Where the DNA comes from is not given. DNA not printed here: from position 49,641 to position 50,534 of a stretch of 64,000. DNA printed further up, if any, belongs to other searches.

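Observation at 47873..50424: Low-GC accessory island at a dtd/tatD hotspot, with a diverged duplicate of the tatD 5' end inside it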

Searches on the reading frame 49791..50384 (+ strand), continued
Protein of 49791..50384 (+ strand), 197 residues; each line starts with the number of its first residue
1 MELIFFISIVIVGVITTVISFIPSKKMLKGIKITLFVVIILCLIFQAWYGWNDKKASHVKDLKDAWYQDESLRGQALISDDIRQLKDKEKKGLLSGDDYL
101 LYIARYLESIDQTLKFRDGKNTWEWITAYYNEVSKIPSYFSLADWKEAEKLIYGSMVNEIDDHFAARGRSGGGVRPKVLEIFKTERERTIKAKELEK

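Call 59: search_protein_families(library=phrogs, proteins=[window:49791-50384:+, L035:9823-9999:+, L035:10591-12369:+], max_evalue=0.01)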
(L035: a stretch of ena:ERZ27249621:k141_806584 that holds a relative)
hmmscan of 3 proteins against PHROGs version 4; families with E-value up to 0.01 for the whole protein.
window:49791-50384:+ (197 aa): 0 families

L035:9823-9999:+ (58 aa): 12 families
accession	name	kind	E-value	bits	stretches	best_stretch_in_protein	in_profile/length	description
phrog_11671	-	unknown function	5.1e-05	24.4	1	1-52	5-57/146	-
phrog_2907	-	integration and excision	0.00013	23.3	1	2-54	5-62/117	excisionase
phrog_6620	-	integration and excision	0.00014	22.4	1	4-51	2-50/201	transposase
phrog_66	-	integration and excision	0.00015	22.5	1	2-51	92-141/412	excisionase and transcriptional regulator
phrog_1729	-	unknown function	0.00031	21.8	1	2-30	91-119/142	-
phrog_3218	-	head and packaging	0.00084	20.2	1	4-37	34-67/152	terminase small subunit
phrog_2474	-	transcription regulation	0.00084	20.2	1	4-42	49-88/118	MerR-like transcriptional regulator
phrog_8013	-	unknown function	0.002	19.1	1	4-37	177-211/231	-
phrog_57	-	head and packaging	0.0041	18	1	1-49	10-59/199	terminase small subunit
phrog_4151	-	DNA, RNA and nucleotide metabolism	0.0065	17.3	1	4-32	21-50/154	DNA binding protein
phrog_59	-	DNA, RNA and nucleotide metabolism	0.008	16.6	1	4-50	247-291/423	HNH endonuclease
phrog_5689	-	unknown function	0.0098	17.3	0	3-26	2-25/91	-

L035:10591-12369:+ (592 aa): 4 families
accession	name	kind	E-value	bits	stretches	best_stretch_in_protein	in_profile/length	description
phrog_95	-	integration and excision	5.2e-112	376.5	1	1-519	88-574/651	integrase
phrog_125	-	DNA, RNA and nucleotide metabolism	2.2e-44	152.9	1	1-295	20-252/254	DNA invertase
phrog_6620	-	integration and excision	1.4e-06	29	1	2-97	57-141/201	transposase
phrog_7701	-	DNA, RNA and nucleotide metabolism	4e-06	28.2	1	163-236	4-66/137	DNA invertase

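Call 72: search_dna_similar(query=window:49791-50384:+, collection=phages, mode=protein, max_evalue=0.001, max_rows=10)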
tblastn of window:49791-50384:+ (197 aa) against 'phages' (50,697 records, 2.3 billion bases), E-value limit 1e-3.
No match.

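Call 73: search_dna_similar(query=window:49791-50384:+, collection=plasmids, mode=protein, max_evalue=0.001, max_rows=10)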
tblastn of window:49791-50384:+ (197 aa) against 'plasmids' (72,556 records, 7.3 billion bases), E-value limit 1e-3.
No match.
